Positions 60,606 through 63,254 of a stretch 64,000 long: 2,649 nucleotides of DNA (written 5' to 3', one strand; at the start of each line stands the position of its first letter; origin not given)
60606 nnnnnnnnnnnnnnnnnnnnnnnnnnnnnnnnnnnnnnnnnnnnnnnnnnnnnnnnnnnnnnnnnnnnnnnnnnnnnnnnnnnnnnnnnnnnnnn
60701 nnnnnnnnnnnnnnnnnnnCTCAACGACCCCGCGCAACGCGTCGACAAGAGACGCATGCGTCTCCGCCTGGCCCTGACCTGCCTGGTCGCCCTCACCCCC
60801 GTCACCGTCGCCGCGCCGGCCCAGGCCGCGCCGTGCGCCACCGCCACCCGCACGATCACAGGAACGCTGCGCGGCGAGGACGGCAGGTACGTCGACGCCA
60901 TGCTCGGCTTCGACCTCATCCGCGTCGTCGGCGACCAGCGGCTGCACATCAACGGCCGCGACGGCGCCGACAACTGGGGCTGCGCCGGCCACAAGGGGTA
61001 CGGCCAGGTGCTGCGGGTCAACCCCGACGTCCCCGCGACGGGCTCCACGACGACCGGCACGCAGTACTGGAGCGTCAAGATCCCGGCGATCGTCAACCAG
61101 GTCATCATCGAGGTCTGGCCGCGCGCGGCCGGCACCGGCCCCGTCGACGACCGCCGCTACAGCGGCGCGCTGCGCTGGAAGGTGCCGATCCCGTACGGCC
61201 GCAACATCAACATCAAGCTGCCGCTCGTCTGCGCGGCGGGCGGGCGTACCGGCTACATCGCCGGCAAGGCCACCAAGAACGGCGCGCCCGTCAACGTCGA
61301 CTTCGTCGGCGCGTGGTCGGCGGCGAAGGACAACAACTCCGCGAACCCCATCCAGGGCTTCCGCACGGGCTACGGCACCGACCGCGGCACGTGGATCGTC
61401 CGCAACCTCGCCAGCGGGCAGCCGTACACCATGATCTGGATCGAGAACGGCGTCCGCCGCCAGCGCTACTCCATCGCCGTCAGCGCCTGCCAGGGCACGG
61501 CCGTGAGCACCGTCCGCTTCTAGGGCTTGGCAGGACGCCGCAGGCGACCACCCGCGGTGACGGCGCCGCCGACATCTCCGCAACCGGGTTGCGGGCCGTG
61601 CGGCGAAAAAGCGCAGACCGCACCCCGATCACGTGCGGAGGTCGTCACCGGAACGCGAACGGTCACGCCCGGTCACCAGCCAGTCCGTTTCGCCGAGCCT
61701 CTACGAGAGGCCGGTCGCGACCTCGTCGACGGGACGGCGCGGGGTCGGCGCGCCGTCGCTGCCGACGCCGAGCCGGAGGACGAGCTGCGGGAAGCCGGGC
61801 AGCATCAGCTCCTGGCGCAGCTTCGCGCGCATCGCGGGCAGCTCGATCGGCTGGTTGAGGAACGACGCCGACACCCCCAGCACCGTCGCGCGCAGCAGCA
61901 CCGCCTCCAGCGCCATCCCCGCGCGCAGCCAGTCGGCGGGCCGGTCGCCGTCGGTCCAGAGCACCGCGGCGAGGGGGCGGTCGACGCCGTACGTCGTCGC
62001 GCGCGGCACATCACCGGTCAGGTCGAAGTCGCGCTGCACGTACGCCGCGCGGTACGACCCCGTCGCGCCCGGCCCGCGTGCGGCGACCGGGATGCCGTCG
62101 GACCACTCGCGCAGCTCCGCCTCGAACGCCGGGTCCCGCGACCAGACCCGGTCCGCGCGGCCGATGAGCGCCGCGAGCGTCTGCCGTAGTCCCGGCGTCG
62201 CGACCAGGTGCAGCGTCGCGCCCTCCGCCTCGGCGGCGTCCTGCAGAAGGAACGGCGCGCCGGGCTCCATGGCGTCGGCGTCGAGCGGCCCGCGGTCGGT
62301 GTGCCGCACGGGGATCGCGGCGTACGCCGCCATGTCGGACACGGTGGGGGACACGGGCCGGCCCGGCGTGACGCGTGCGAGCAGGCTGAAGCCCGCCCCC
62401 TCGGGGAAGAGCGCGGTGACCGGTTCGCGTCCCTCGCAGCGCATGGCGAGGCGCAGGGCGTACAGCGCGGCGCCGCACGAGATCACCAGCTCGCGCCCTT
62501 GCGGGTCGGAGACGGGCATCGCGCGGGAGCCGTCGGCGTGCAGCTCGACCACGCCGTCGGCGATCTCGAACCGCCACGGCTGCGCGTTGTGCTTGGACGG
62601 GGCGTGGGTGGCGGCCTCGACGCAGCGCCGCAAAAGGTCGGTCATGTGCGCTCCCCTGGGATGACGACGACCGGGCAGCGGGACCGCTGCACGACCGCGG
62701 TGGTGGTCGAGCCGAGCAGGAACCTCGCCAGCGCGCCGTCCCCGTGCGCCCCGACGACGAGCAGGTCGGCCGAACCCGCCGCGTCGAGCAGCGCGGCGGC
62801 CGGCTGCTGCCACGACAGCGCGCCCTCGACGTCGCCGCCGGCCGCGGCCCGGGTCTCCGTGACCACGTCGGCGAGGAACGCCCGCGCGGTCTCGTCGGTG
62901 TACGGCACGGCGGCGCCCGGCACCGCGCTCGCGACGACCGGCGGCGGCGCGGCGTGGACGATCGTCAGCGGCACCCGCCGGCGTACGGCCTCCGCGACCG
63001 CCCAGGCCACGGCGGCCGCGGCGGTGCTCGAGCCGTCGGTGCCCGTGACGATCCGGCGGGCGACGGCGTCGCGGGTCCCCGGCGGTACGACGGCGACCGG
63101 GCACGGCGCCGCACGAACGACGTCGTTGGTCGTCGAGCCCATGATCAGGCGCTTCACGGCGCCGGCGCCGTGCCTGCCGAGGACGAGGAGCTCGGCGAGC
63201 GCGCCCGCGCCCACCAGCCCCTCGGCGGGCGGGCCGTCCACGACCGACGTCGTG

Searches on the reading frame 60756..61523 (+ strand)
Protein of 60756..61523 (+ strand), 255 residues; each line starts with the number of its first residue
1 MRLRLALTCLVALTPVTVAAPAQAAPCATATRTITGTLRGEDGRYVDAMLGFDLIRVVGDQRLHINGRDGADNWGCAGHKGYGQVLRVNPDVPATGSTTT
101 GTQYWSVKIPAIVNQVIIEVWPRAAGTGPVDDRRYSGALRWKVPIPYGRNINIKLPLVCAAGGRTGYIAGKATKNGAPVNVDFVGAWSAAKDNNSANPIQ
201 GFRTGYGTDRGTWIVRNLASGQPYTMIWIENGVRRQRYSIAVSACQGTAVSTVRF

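Call 16: search_protein_families(library=pfam, proteins=[window:60756-61523:+])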
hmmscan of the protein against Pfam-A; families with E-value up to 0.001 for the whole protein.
window:60756-61523:+ (255 aa): 0 families

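Call 58: find_homologous_proteins(query=window:60756-61523:+, max_evalue=1e-10)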
Query window:60756-61523:+ (255 aa): 29 proteins with E <= 1e-10 among 940 candidates.
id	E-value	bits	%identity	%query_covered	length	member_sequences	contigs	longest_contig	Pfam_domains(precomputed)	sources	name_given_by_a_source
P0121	5.7e-162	555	96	100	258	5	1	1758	-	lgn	-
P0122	5.0e-129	447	79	98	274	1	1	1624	-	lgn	-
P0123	4.8e-126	438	76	98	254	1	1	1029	-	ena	-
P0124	2.0e-121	422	75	100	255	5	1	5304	-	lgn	-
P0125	1.5e-120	420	73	98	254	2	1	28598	-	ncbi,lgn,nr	ncbi:MAG TPA: hypothetical protein VNA20_03910 [Frankiaceae bacterium]|nr:hypothetical protein [Fran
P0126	7.4e-120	417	71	100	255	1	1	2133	-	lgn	-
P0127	5.1e-119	415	73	100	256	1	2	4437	-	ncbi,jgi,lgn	jgi:hypothetical protein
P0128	2.0e-118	413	74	97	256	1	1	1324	-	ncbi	-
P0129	1.9e-117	409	73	98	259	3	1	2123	-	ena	-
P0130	4.4e-116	405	71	100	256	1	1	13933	-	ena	-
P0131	6.9e-116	404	71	100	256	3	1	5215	-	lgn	-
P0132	7.5e-115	401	69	97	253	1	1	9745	-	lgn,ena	-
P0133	2.0e-113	396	73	93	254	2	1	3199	-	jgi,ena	-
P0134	6.3e-111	388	69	98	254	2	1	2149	-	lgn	-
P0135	3.1e-110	386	68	100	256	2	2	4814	-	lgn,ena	-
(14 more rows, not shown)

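Call 59: find_encoding_contigs(protein=P0121, flank=5000, max_places=6)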
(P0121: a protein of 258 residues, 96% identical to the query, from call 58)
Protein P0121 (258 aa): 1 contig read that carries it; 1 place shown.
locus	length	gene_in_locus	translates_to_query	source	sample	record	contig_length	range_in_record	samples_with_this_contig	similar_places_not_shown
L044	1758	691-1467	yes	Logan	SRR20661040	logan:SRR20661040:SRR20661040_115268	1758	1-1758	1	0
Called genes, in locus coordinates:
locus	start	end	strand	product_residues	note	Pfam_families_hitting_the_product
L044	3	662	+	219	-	?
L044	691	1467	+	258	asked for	-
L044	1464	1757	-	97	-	?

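Call 60: find_encoding_contigs(protein=P0125, flank=5000, max_places=2)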
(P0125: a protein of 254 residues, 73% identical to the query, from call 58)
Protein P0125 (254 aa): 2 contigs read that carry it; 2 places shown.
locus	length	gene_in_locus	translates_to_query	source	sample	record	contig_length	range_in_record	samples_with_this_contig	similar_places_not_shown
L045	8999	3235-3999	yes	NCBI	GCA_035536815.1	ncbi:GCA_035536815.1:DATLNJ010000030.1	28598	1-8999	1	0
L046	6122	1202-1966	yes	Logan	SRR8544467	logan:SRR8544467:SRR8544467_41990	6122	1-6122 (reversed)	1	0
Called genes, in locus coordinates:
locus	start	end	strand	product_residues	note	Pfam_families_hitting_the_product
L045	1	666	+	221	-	PF19288:CofH_C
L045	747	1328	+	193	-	PF02632:BioY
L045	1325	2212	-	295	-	PF00561:Abhydrolase_1, PF12146:Hydrolase_4, PF12697:Abhydrolase_6, PF00561:Abhydrolase_1 (weak)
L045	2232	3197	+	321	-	PF16701:Ad_Cy_reg (weak), PF00211:Guanylate_cyc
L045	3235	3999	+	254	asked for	-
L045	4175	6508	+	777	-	PF00041:fn3, PF16656:Pur_ac_phosph_N (faint), PF25059:FN3_DSCAM-DSCAML_C (faint), PF00041:fn3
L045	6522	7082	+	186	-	-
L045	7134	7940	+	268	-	PF13489:Methyltransf_23, PF13847:Methyltransf_31, PF08241:Methyltransf_11, PF08242:Methyltransf_12, PF13649:Methyltransf_25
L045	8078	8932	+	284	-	PF02621:VitK2_biosynth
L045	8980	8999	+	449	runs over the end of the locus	PF13473:Cupredoxin_1, PF00127:Copper-bind, PF01436:NHL (faint)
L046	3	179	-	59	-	?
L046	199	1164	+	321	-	PF16701:Ad_Cy_reg (weak), PF00211:Guanylate_cyc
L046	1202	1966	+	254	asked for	-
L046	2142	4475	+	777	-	PF00041:fn3, PF16656:Pur_ac_phosph_N (faint), PF25059:FN3_DSCAM-DSCAML_C (faint), PF00041:fn3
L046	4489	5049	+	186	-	-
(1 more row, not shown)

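Call 61: find_encoding_contigs(protein=P0124, flank=5000, max_places=2)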
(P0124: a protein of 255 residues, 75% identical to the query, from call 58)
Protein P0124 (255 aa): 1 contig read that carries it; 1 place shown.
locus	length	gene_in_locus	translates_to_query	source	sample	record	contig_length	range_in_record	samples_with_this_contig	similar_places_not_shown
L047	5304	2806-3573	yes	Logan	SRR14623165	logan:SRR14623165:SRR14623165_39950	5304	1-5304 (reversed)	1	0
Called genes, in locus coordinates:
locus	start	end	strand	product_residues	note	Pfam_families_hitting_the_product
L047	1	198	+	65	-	?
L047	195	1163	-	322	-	-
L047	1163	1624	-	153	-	-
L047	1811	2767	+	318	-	PF16701:Ad_Cy_reg, PF00211:Guanylate_cyc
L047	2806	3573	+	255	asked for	-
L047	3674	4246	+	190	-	PF02632:BioY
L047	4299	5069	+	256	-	PF00459:Inositol_P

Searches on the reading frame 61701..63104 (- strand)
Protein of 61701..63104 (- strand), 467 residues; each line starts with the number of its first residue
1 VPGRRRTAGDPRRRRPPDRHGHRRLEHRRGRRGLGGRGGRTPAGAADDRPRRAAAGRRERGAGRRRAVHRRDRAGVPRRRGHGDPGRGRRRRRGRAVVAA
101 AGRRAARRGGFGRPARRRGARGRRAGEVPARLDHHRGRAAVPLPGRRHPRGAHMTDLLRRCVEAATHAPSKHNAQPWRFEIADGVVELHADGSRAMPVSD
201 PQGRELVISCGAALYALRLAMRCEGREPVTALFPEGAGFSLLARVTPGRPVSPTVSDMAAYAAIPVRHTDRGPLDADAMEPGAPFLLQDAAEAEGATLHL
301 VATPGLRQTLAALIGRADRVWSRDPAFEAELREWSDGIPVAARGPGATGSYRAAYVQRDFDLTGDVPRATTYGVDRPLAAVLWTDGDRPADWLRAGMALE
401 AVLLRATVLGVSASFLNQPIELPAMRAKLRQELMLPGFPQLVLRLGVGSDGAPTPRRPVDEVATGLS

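Call 16: search_protein_families(library=pfam, proteins=[window:61701-63104:-])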
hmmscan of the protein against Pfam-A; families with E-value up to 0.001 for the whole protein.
window:61701-63104:- (467 aa): 2 families
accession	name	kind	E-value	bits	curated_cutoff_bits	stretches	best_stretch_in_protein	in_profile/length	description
PF00881.29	Nitroreductase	-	1.1e-10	42.4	23.5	1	156-182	18-44/167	Nitroreductase family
PF14512.11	TM1586_NiRdase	-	0.00011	22.4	27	0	155-190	157-193/215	Putative TM nitroreductase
